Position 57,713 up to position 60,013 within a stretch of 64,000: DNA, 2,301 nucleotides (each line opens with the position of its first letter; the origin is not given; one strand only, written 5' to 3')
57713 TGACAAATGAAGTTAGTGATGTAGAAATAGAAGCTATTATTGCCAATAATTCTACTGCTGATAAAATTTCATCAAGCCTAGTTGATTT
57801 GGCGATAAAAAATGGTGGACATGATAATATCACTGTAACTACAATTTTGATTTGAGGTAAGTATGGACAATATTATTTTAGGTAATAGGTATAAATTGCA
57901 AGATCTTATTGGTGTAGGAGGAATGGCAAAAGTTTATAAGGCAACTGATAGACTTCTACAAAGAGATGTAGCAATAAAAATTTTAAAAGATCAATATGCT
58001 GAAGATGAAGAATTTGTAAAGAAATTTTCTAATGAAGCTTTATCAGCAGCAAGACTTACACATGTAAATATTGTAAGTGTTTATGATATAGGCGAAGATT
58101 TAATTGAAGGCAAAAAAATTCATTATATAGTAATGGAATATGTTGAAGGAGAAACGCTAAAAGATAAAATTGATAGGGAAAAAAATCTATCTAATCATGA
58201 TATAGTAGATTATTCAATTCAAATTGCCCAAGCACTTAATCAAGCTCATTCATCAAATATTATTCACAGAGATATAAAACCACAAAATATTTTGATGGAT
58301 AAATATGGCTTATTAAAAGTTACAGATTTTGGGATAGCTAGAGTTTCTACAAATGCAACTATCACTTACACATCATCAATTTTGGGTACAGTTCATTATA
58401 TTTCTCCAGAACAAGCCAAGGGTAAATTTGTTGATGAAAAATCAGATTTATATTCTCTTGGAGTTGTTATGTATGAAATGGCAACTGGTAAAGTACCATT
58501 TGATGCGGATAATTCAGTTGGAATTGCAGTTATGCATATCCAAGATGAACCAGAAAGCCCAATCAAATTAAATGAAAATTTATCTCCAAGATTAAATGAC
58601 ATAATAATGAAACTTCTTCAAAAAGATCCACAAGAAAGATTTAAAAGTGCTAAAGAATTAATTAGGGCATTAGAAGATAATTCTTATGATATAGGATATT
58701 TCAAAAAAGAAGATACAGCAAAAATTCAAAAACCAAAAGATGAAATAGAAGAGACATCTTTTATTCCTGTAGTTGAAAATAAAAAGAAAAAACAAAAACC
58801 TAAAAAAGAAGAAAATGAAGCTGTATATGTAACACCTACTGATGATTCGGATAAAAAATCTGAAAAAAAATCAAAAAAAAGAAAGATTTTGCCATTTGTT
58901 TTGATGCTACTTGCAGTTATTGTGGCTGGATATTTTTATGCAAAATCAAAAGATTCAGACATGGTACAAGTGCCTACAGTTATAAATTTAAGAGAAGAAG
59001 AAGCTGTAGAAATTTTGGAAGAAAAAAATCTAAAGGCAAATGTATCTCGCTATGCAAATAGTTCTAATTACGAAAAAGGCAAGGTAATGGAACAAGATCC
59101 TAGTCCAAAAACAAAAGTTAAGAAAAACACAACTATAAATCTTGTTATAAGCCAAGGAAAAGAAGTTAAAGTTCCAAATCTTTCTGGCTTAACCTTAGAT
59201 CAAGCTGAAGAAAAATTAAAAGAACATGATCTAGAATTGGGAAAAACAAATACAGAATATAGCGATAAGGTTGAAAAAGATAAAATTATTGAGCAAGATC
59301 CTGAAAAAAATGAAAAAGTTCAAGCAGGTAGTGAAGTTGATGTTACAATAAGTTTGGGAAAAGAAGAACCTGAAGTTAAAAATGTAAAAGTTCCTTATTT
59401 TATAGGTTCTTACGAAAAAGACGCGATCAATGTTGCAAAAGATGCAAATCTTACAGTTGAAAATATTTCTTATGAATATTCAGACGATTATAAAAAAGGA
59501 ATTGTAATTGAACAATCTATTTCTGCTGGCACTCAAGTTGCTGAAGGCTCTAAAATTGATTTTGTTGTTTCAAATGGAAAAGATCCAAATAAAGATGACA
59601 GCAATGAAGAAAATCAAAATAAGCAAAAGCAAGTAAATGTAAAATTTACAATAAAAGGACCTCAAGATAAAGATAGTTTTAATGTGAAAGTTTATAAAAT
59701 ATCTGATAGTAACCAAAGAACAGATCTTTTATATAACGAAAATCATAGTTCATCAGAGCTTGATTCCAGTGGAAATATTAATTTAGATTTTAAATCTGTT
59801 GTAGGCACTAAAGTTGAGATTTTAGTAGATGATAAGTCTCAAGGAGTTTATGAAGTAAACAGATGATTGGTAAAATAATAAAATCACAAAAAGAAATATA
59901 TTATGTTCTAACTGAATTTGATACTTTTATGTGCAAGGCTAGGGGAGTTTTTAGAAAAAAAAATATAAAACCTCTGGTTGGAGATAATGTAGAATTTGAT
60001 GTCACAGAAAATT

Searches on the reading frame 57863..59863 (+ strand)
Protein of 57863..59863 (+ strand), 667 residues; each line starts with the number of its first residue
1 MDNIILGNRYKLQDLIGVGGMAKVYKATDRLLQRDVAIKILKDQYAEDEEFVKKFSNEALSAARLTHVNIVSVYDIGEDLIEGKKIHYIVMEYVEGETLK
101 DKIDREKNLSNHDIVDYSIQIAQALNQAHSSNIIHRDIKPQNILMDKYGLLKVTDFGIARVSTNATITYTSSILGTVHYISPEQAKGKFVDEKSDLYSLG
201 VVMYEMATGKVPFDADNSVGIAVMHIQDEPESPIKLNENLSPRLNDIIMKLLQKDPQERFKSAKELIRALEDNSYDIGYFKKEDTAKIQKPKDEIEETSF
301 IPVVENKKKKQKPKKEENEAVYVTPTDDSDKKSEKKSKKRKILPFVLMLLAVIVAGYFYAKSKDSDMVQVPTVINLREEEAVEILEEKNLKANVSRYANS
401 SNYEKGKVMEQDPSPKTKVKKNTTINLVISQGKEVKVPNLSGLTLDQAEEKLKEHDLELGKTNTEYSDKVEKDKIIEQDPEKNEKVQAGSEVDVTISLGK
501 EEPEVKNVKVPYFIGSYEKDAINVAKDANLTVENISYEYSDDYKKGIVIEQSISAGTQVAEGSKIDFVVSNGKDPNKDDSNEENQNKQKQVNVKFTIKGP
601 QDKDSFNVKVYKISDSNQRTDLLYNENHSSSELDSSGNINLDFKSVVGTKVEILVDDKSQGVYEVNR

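Call 103: search_protein_families(library=pfam, proteins=[window:57863-59863:+], max_evalue=0.0001)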
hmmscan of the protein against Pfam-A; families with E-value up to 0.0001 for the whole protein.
window:57863-59863:+ (667 aa): 5 families
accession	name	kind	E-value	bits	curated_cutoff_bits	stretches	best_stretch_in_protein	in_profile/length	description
PF00069.31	Pkinase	-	7.1e-59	199.8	31.7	1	10-265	1-256/263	Protein kinase domain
PF03793.24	PASTA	-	7.5e-50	167.2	23.2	3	435-497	1-63/64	PASTA domain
PF07714.23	PK_Tyr_Ser-Thr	-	8.3e-40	137.1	23.1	1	11-261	2-250/258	Protein tyrosine and serine/threonine kinase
PF03109.22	ABC1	-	4e-08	33.1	22.9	1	87-173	143-228/244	ABC1 atypical kinase-like domain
PF14531.12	Kinase-like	-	2.1e-06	27.6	25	0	98-222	131-260/289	Kinase-like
